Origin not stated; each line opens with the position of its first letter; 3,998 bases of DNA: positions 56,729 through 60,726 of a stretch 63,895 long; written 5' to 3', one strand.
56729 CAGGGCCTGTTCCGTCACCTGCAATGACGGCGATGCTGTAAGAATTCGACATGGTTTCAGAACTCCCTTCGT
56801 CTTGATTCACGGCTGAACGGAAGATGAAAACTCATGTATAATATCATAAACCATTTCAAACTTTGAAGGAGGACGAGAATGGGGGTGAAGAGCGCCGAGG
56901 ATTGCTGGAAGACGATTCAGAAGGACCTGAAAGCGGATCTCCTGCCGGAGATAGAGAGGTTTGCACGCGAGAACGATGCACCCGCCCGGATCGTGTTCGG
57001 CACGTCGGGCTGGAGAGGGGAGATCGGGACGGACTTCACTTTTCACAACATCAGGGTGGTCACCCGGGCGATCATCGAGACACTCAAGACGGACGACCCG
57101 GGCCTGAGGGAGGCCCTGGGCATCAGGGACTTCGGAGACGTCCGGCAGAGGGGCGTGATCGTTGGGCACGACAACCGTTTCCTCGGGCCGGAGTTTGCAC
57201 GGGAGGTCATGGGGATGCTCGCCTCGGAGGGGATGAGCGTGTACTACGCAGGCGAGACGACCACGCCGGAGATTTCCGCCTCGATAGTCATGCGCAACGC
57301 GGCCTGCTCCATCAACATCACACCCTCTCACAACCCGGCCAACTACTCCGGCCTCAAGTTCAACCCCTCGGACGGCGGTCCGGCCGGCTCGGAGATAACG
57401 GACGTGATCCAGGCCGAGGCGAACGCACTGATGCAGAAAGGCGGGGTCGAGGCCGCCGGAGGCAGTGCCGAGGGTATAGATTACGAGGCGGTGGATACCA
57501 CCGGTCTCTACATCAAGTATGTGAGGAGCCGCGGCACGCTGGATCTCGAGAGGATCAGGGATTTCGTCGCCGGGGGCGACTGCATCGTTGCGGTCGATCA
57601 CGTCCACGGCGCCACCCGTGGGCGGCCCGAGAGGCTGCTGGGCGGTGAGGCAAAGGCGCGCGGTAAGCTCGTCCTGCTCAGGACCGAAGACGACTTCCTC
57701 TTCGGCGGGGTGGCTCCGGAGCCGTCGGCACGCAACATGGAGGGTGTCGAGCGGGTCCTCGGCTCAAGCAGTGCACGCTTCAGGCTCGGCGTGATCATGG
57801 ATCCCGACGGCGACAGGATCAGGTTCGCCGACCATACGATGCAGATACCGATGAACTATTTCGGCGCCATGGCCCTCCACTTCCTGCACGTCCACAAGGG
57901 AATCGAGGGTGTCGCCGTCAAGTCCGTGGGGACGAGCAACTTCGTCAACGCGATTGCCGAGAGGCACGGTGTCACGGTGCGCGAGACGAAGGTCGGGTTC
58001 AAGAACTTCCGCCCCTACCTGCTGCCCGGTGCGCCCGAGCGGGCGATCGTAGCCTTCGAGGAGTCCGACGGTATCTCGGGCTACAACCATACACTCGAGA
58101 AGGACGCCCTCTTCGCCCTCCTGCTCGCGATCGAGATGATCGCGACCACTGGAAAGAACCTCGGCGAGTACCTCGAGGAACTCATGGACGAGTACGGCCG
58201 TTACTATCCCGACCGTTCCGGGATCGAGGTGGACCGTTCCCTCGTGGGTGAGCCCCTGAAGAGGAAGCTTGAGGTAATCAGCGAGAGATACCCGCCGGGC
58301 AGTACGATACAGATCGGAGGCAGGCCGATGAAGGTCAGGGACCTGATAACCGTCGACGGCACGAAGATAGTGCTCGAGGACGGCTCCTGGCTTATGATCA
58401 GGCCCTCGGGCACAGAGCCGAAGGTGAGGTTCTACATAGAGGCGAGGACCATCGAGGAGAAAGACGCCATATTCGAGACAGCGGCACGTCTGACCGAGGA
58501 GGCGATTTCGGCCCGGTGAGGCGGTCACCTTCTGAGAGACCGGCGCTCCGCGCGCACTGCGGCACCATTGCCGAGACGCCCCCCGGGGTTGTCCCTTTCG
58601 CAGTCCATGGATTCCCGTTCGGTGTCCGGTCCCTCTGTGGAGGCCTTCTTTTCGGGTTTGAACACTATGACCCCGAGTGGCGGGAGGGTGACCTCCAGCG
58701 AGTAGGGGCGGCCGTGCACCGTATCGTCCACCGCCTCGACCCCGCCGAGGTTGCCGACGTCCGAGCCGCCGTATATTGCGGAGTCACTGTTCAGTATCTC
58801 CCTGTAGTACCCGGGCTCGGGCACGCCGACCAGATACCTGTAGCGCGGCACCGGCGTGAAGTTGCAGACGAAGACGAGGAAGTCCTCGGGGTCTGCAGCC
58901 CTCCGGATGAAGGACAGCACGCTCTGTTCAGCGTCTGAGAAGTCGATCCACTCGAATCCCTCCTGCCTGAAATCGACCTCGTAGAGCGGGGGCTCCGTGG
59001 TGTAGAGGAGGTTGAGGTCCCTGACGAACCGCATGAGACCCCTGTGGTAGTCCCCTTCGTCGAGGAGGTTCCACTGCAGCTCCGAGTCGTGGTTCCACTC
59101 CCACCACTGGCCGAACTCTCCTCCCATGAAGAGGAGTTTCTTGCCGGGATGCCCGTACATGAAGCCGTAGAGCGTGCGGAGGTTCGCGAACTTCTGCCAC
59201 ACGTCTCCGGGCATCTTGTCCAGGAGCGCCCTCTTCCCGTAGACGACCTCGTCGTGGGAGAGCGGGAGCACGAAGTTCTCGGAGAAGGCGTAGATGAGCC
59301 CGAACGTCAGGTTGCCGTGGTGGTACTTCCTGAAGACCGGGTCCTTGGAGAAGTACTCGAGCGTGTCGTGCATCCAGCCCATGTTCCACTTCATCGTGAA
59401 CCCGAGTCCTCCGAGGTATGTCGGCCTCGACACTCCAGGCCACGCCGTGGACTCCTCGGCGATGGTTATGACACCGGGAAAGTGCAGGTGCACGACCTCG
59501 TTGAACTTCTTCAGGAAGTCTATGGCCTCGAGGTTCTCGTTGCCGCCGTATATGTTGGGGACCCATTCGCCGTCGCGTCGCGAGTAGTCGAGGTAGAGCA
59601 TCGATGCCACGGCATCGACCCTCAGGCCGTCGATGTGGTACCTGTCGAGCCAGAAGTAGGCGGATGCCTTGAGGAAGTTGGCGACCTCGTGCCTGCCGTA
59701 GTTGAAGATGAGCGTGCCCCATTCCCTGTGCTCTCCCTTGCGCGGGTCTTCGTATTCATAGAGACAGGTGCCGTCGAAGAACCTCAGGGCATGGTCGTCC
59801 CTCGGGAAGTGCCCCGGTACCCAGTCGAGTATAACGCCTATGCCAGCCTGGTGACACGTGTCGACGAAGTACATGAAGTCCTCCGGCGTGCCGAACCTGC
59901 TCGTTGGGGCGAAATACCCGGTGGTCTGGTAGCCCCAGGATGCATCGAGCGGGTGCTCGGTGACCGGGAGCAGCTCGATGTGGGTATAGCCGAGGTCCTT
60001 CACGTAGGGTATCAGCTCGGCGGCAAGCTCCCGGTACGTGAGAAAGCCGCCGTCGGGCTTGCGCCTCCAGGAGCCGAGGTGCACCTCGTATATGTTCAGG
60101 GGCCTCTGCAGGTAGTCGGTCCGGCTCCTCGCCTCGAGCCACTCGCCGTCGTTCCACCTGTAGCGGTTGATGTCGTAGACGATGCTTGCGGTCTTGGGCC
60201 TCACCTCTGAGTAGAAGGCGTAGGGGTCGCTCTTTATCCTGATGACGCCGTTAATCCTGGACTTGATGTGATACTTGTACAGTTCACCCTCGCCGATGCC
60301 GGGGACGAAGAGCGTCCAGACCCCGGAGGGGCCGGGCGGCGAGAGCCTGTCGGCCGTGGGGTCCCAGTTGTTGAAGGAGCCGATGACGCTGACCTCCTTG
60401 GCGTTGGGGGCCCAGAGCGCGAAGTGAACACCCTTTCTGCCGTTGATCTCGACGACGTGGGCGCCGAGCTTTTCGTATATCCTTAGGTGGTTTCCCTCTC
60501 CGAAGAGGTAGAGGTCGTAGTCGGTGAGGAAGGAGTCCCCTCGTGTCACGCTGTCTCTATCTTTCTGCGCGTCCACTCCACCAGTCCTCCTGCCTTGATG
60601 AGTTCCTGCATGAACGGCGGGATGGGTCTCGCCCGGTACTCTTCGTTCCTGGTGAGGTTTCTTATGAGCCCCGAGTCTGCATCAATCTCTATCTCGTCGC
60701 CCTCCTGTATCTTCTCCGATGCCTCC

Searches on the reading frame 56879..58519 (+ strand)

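Call 57: search_protein_families(library=pfam, proteins=[window:56879-58519:+], max_evalue=0.00001)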
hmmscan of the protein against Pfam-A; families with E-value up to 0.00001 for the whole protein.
window:56879-58519:+ (546 aa): 4 families
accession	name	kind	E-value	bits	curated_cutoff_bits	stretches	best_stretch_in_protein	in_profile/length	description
PF02878.22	PGM_PMM_I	-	5.8e-31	107.4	22.5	1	38-184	2-134/138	Phosphoglucomutase/phosphomannomutase, alpha/beta/alpha domain I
PF02880.22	PGM_PMM_III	-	4.9e-17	62.5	20.7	1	328-439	5-115/115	Phosphoglucomutase/phosphomannomutase, alpha/beta/alpha domain III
PF00408.26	PGM_PMM_IV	-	4.1e-11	43.2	23.1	1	486-536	15-66/68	Phosphoglucomutase/phosphomannomutase, C-terminal domain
PF02879.22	PGM_PMM_II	-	2.7e-07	31.5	29.3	1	233-319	19-101/103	Phosphoglucomutase/phosphomannomutase, alpha/beta/alpha domain II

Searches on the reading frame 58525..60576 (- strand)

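Call 57: search_protein_families(library=pfam, proteins=[window:58525-60576:-], max_evalue=0.00001)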
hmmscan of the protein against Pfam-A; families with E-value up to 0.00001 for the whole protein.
window:58525-60576:- (683 aa): 3 families
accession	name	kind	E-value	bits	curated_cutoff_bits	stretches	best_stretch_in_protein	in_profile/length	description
PF02806.24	Alpha-amylase_C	-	2.9e-29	101.7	21.2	1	543-642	1-95/95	Alpha amylase, C-terminal all-beta domain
PF02922.24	CBM_48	-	6.4e-22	78.1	22.4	1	36-120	1-83/83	Carbohydrate-binding module 48 (Isoamylase N-terminal domain)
PF00128.31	Alpha-amylase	-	2.6e-19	70.2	22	1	188-258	24-93/446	Alpha amylase, catalytic domain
